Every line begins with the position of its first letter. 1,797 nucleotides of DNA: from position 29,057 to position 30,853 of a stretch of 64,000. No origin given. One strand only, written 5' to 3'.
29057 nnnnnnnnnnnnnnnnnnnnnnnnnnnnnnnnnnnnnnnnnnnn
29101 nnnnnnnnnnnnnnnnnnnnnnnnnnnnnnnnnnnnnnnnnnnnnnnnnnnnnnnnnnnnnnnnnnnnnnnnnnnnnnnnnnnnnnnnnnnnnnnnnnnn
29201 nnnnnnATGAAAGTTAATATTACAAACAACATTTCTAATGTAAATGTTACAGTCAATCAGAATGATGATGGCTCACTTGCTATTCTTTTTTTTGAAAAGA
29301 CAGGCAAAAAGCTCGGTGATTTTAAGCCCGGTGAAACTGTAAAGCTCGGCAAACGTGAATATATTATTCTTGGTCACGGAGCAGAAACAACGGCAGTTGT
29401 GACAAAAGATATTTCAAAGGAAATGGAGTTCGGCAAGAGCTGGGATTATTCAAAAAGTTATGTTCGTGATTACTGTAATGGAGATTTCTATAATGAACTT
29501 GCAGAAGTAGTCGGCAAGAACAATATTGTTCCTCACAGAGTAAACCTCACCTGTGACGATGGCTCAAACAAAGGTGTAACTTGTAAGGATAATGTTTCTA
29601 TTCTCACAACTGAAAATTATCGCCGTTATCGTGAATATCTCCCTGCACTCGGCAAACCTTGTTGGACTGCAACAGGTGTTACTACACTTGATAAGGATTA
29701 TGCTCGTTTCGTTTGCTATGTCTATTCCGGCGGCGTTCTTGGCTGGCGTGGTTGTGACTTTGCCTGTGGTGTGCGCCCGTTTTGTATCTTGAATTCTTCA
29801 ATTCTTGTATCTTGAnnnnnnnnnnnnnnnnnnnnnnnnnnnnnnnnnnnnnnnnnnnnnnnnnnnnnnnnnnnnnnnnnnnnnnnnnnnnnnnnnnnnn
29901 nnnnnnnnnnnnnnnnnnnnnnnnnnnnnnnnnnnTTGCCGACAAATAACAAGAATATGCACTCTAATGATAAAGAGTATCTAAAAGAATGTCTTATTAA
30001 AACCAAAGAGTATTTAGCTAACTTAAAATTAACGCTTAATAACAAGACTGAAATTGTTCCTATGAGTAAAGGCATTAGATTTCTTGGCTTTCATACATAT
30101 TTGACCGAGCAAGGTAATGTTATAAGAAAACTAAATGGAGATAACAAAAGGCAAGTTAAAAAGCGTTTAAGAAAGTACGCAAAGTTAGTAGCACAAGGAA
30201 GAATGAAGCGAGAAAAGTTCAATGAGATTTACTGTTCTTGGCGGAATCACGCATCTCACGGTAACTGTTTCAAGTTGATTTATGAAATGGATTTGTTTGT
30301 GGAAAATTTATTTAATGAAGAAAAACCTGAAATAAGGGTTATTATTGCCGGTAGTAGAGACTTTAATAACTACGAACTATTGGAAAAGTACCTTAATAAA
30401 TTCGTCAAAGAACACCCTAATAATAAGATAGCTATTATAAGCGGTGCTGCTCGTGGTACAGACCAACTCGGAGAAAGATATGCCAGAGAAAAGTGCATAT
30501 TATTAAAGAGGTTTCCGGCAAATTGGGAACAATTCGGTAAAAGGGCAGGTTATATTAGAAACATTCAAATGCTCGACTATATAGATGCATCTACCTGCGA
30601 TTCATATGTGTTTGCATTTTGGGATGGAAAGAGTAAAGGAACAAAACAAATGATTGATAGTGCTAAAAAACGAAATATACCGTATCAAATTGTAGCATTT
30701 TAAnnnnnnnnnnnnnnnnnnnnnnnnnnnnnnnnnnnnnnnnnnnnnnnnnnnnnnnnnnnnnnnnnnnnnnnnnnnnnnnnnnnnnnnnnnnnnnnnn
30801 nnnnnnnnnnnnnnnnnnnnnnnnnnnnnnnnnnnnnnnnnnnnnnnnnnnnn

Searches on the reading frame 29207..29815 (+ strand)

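Call 44: search_protein_families(library=pfam, proteins=[window:29207-29815:+], max_evalue=0.001)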
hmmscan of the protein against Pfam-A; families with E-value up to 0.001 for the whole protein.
window:29207-29815:+ (202 aa): 1 family
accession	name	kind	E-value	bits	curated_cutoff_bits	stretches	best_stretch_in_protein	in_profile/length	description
PF19789.6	DUF6273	-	0.00035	20.9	23.5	0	72-102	25-54/172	Domain of unknown function (DUF6273)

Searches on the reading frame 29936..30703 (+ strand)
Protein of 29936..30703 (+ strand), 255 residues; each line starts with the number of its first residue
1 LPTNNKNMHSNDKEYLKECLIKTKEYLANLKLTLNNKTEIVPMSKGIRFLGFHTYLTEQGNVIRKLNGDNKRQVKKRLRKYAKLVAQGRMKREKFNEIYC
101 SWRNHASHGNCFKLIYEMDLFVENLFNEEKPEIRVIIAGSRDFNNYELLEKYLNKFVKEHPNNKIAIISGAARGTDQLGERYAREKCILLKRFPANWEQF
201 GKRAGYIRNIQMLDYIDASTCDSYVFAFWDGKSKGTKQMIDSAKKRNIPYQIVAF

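Call 44: search_protein_families(library=pfam, proteins=[window:29936-30703:+], max_evalue=0.001)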
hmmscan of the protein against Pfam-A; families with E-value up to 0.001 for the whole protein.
window:29936-30703:+ (255 aa): 2 families
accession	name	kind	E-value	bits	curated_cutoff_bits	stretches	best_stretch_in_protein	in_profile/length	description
PF10686.14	YAcAr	-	2.3e-17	63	28.2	1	134-199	2-65/66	YspA, cpYpsA-related SLOG family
PF02481.21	DNA_processg_A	-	3.3e-05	23.6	29.6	1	134-183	46-93/212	DNA recombination-mediator protein A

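Call 80: search_protein_families(library=padloc, proteins=[window:29936-30703:+], max_evalue=0.001)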
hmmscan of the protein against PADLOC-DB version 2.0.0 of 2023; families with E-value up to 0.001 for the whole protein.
window:29936-30703:+ (255 aa): 1 family
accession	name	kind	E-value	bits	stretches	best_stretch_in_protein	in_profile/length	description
PDLC03927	PsyrA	-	0.00022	18.4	1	136-180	135-177/398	-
